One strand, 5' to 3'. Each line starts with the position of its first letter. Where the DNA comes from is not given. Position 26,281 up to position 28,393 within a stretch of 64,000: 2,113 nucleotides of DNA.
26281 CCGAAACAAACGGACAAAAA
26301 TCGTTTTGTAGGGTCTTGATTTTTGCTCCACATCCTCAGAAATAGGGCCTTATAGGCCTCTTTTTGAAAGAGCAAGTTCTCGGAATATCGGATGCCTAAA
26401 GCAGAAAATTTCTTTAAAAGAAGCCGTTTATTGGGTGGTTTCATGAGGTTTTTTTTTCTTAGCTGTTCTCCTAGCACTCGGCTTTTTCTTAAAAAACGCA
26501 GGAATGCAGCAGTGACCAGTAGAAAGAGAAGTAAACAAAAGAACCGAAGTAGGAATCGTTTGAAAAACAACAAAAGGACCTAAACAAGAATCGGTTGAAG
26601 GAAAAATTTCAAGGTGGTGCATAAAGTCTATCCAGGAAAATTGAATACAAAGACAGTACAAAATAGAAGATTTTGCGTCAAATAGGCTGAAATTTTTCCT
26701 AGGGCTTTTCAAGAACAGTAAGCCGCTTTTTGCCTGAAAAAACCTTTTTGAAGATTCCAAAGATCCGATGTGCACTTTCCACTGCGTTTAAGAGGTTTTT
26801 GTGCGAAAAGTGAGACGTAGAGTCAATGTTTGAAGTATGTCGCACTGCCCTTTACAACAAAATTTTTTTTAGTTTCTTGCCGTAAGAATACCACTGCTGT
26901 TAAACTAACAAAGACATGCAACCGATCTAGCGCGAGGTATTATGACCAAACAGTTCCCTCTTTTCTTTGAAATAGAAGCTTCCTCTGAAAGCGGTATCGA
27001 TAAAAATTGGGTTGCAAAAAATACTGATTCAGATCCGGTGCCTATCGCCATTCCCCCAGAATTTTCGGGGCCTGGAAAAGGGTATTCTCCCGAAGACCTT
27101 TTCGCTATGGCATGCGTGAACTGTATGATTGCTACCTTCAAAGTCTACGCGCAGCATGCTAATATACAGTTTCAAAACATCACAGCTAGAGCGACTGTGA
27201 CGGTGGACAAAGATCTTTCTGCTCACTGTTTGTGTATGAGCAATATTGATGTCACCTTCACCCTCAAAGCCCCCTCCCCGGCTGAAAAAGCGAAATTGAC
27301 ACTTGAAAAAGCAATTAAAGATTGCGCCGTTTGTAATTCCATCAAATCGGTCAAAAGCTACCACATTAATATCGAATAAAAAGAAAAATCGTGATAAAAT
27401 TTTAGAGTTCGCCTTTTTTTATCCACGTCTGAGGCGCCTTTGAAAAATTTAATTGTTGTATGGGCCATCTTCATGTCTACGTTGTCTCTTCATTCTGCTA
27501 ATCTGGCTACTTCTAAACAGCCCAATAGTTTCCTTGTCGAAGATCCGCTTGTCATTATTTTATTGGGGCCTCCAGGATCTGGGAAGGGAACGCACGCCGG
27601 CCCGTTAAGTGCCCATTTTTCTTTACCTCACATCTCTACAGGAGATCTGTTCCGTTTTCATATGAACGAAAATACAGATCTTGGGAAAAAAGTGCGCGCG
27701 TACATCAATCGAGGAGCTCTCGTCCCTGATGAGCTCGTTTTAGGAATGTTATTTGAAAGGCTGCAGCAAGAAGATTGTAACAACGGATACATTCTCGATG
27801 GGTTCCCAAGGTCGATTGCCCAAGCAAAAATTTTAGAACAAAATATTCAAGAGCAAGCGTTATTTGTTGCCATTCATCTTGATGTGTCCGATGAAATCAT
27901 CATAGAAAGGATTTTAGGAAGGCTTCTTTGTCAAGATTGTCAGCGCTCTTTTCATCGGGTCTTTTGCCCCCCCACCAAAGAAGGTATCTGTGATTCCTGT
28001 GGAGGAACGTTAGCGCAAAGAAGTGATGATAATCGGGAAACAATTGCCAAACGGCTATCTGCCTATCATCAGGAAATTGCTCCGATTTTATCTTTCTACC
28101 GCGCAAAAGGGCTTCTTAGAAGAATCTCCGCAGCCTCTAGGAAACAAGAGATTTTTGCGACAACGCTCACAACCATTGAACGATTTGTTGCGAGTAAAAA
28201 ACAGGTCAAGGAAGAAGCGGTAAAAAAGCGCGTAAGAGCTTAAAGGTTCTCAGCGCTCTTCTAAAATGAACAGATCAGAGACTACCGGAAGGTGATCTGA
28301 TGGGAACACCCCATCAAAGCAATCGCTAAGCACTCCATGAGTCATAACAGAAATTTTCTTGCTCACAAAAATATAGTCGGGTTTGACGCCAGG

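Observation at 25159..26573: Two translationally coupled SET-domain genes, one membrane-anchored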

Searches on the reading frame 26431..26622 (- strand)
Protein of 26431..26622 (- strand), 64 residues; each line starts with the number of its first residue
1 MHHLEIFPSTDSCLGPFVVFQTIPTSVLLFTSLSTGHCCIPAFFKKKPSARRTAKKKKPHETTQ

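Call 42: search_protein_families(library=pfam, proteins=[window:26431-26622:-], max_evalue=10)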
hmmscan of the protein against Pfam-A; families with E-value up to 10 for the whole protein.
seq(64 aa): 0 families

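Call 49: search_protein_representatives(protein=window:26431-26622:-)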
Query: 64 residues. Proteins with E-value up to 0.001 (for the whole library): 5; up to 1e-10: 1; up to 1e-30: 1. The best 5 are listed.
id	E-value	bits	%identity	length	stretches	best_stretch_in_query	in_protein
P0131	7.7e-37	139.4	98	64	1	1-64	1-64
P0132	2.8e-08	49.5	24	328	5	11-43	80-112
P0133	1.2e-05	41.3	30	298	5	17-47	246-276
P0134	3.4e-05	39.8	41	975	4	34-55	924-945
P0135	2.4e-04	37.1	38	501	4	34-54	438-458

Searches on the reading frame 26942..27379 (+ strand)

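Call 75: search_protein_families(library=pfam, proteins=[window:26942-27379:+], max_evalue=0.01)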
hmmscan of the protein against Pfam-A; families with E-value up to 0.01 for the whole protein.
window:26942-27379:+ (145 aa): 1 family
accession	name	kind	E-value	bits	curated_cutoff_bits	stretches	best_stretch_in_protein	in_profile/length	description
PF02566.24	OsmC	-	6.4e-17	62.2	27.5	1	43-136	1-93/100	OsmC-like protein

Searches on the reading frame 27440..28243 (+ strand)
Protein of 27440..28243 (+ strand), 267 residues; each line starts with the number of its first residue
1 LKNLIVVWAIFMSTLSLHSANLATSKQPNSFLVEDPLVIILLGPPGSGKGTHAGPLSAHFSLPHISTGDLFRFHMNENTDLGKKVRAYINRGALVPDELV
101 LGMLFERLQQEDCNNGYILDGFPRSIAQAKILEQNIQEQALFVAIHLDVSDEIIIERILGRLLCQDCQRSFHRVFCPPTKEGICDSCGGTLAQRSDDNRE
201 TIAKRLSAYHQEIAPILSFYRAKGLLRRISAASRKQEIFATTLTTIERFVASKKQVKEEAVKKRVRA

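Call 75: search_protein_families(library=pfam, proteins=[window:27440-28243:+], max_evalue=0.01)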
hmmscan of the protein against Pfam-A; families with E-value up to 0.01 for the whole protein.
window:27440-28243:+ (267 aa): 6 families
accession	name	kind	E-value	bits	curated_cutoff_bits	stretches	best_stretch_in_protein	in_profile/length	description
PF00406.28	ADK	-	2.3e-49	167.8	26.8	1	41-224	1-150/151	Adenylate kinase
PF13207.12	AAA_17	-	1.7e-23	83.9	27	1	42-161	1-122/136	AAA domain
PF05191.20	ADK_lid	-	3.1e-13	49.8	26.6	1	161-196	1-36/36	Adenylate kinase, active site lid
PF13238.12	AAA_18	-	7.8e-07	30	29.4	1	39-161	1-111/128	AAA domain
PF17213.9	Hydin_ADK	-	0.00031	21.3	27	1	94-121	168-195/196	Hydin Adenylate kinase-like domain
PF13671.12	AAA_33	-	0.0035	18.1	27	0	38-161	1-118/143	AAA domain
